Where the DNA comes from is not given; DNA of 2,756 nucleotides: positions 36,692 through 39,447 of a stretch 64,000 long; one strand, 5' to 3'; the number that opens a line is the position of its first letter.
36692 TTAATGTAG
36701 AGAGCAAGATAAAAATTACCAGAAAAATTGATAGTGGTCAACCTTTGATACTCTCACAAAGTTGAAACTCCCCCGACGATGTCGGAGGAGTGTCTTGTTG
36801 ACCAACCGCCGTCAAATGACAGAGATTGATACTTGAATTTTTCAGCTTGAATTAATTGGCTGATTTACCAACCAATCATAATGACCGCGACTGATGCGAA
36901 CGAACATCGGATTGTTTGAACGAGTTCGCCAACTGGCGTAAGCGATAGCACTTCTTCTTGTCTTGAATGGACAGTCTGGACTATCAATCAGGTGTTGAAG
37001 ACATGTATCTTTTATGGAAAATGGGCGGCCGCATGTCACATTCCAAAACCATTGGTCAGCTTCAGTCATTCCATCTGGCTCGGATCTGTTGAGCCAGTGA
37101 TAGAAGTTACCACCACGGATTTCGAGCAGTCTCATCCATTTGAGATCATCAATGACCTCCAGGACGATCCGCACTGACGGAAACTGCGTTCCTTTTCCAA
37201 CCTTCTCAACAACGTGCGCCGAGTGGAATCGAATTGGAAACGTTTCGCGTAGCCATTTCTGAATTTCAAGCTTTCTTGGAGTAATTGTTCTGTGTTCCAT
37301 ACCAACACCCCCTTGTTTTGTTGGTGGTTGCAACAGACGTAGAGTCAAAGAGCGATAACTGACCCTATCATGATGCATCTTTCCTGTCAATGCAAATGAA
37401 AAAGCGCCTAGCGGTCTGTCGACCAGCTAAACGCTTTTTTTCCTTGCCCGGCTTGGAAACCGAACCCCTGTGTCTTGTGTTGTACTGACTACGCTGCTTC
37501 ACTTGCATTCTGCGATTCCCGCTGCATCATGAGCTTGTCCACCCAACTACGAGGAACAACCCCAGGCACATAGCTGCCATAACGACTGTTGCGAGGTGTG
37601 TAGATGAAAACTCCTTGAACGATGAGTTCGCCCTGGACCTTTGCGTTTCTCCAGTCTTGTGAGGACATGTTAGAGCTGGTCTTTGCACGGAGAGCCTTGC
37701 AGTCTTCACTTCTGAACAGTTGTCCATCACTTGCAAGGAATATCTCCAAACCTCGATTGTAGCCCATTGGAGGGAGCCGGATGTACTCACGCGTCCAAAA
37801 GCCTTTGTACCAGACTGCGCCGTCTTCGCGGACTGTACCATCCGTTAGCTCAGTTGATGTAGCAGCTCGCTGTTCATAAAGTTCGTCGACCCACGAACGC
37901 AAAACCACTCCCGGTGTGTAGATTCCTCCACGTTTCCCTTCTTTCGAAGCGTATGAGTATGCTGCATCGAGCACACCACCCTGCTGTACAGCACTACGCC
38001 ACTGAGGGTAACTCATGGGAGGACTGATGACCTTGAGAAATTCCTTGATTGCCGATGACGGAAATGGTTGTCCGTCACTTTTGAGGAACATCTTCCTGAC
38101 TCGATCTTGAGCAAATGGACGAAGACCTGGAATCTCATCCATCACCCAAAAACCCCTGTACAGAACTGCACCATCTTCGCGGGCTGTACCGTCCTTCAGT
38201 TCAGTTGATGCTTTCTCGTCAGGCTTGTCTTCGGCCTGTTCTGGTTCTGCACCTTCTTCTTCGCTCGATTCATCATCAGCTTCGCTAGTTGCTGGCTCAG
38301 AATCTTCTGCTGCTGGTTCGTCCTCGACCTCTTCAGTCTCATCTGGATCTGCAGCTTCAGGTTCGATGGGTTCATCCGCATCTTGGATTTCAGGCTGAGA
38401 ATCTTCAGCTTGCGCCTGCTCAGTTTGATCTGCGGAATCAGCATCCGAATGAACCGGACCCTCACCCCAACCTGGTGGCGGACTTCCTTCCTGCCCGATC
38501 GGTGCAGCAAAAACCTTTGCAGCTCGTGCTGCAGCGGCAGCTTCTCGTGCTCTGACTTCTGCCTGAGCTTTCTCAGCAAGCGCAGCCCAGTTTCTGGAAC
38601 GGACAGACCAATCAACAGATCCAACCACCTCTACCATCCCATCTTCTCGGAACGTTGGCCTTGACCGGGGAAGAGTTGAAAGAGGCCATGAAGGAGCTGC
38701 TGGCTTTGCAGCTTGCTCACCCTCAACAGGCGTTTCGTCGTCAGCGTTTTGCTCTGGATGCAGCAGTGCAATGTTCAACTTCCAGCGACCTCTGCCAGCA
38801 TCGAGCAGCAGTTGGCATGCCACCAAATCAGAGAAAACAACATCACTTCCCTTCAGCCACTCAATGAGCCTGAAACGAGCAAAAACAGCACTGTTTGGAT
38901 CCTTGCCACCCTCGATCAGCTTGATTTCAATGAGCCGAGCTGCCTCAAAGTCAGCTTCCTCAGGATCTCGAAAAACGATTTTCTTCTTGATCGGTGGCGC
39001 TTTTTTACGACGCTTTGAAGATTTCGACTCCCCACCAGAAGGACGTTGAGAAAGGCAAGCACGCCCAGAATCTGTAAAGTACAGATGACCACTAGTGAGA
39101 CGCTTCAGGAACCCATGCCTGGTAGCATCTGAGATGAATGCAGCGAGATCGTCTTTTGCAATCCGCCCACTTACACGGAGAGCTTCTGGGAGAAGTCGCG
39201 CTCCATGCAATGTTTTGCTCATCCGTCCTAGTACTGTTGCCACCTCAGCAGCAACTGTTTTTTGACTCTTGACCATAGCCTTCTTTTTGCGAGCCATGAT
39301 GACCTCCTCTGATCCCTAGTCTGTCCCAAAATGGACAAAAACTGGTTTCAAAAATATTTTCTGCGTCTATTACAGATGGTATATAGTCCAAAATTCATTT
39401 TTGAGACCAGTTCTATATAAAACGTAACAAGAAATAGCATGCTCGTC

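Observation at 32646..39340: Five-gene GC-rich locus: repeat-containing acidic protein, small Cys/His protein, 592-aa Arg-rich protein, MTAP-like phosphorylase and N-extended UPRT-like protein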

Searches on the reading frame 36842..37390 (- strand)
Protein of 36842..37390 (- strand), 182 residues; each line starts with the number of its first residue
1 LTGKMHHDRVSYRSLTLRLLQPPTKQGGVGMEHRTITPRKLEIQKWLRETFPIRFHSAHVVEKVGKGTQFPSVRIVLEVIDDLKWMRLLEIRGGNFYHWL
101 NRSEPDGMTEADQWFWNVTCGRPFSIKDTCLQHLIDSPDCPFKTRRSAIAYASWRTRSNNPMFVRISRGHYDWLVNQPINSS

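Call 3: search_protein_families(library=pfam, proteins=[window:36842-37390:-], max_evalue=0.1)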
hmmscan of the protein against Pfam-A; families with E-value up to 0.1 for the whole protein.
window:36842-37390:- (182 aa): 0 families

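Call 4: search_protein_families(library=ncbifam, proteins=[window:36842-37390:-], max_evalue=0.1)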
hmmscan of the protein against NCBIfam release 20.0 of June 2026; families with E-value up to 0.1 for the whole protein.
window:36842-37390:- (182 aa): 0 families

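Call 9: search_protein_families(library=padloc, proteins=[window:36842-37390:-], max_evalue=0.1)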
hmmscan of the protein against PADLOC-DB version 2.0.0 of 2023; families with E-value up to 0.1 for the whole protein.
window:36842-37390:- (182 aa): 0 families

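Call 10: search_protein_families(library=phrogs, proteins=[window:36842-37390:-], max_evalue=0.1)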
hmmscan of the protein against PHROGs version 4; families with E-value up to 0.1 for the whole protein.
window:36842-37390:- (182 aa): 1 family
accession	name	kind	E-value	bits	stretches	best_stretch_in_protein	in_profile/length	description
phrog_15429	-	unknown function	0.023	15.7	0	95-111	15-31/65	-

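Call 70: search_solved_structures(query=window:36842-37300:-, max_evalue=10)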
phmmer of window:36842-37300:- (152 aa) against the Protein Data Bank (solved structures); distinct sequences matched with E-value up to 10: 0.

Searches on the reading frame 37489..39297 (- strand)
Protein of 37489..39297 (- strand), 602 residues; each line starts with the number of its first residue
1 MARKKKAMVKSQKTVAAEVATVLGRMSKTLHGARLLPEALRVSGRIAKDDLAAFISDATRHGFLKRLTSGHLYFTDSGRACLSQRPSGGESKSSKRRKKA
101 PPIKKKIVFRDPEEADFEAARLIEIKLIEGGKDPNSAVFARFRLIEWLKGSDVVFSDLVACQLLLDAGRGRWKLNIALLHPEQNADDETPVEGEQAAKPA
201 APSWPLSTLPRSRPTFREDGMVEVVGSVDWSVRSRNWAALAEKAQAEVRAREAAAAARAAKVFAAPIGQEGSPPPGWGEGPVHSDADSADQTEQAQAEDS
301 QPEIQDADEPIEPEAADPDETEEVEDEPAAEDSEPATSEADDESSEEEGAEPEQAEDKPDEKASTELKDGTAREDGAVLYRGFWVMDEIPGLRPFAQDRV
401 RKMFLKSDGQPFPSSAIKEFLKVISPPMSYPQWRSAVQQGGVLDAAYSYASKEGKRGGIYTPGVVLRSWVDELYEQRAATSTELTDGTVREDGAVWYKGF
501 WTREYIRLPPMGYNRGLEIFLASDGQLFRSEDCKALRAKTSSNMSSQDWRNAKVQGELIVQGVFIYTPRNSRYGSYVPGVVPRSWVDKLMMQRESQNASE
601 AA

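Call 3: search_protein_families(library=pfam, proteins=[window:37489-39297:-], max_evalue=0.1)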
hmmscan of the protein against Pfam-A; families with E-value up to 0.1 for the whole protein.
window:37489-39297:- (602 aa): 1 family
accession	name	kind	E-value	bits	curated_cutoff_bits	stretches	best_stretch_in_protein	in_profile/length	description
PF23238.1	DUF7068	-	0.077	13.6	27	0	154-198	16-60/65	Domain of unknown function (DUF7068)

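Call 4: search_protein_families(library=ncbifam, proteins=[window:37489-39297:-], max_evalue=0.1)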
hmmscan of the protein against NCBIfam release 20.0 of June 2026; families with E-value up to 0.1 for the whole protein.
window:37489-39297:- (602 aa): 0 families

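Call 9: search_protein_families(library=padloc, proteins=[window:37489-39297:-], max_evalue=0.1)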
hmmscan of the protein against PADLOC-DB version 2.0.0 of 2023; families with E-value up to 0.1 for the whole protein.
window:37489-39297:- (602 aa): 0 families

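Call 10: search_protein_families(library=phrogs, proteins=[window:37489-39297:-], max_evalue=0.1)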
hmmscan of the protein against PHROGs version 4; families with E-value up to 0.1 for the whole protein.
window:37489-39297:- (602 aa): 0 families

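Call 14: find_encoding_contigs(protein=window:37489-39297:-, flank=10000, max_places=10)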
Protein window:37489-39297:- (602 aa): 3 contigs read that carry it; 2 places shown.
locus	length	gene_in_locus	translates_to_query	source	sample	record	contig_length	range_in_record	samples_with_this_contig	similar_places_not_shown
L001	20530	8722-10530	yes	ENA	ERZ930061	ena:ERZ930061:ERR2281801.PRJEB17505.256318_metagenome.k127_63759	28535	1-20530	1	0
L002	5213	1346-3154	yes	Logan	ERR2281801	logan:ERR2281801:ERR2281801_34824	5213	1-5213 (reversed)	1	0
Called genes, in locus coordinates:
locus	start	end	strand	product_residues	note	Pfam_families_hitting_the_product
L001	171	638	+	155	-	PF00588:SpoU_methylase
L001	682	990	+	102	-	-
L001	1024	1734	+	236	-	-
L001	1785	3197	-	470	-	PF18603:LAL_C2 (faint), PF01071:GARS_A (weak), PF02786:CPSase_L_D2 (weak), PF07478:Dala_Dala_lig_C, PF13535:ATP-grasp_4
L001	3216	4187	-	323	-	PF00294:PfkB, PF08543:Phos_pyr_kin (weak)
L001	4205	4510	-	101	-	-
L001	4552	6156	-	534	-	PF02366:PMT (weak), PF13231:PMT_2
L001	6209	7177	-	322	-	PF00890:FAD_binding_2 (faint), PF01266:DAO (faint), PF07992:Pyr_redox_2, PF13738:Pyr_redox_3, PF00070:Pyr_redox (weak)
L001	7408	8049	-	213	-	PF00834:Ribul_P_3_epim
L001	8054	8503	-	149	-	PF02502:LacAB_rpiB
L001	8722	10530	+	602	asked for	-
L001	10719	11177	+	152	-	-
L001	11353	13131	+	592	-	-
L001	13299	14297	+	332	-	PF01048:PNP_UDP_1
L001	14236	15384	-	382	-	-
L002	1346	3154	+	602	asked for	-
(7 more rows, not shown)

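Call 23: list_cluster_members(proteins=[P0001, window:37489-39297:-, window:33722-34720:-, window:32722-33624:-, window:29590-32508:-])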
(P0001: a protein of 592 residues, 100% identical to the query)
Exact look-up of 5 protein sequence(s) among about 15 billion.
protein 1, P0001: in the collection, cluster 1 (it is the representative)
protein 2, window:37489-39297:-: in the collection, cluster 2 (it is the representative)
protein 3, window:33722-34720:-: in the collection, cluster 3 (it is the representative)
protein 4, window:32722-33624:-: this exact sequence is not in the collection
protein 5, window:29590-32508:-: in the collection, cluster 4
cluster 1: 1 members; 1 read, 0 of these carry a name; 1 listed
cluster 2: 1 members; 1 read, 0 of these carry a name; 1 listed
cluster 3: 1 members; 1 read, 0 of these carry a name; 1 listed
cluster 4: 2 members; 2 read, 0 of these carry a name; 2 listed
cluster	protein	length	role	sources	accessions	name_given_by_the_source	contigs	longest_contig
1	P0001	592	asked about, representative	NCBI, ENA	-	-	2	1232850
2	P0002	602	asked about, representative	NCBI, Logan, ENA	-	-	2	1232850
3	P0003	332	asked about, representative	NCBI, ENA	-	-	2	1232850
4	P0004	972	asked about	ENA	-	-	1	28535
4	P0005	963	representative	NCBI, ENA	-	-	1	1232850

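Call 31: find_homologous_proteins(query=window:37489-39297:-, max_evalue=0.01)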
Query window:37489-39297:- (602 aa): 1 proteins with E <= 0.01 among 8000 candidates.
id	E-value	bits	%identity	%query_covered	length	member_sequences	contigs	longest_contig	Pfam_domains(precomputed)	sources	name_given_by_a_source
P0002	0.0e+0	1343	100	100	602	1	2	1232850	-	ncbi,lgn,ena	-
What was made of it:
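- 37489..39297 (-): g1, 602 aa. The N-terminus is basic, residues 283-362 form an acidic linker, and two tandem ~117-aa repeats occupy 361-596. It is an orphan protein. The only match in 5.8 billion proteins is itself (call 31).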

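Call 37: find_related_loci(query=window:37489-39297:-, collection=viral_contigs, flank=8000)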
Query window:37489-39297:- (602 aa) in viral_contigs; peptide patterns used: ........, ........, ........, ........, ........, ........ (x = any residue, [..] = any of these).
47 stretches matched a pattern, but none encodes a relative of the query by tblastn (E <= 1e-3).

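Call 69: search_solved_structures(query=window:37489-39297:-, max_evalue=10)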
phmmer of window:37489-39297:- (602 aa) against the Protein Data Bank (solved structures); distinct sequences matched with E-value up to 10: 3.
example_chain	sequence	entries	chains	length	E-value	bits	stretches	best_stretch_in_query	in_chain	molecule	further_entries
3moy_A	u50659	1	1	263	0.11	14.2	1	11-82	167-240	Probable enoyl-CoA hydratase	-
3j15_B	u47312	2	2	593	1.7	10.2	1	494-557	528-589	ABC transporter ATP-binding protein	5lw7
3bk7_A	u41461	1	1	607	1.8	10.2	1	494-557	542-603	ABC transporter ATP-binding protein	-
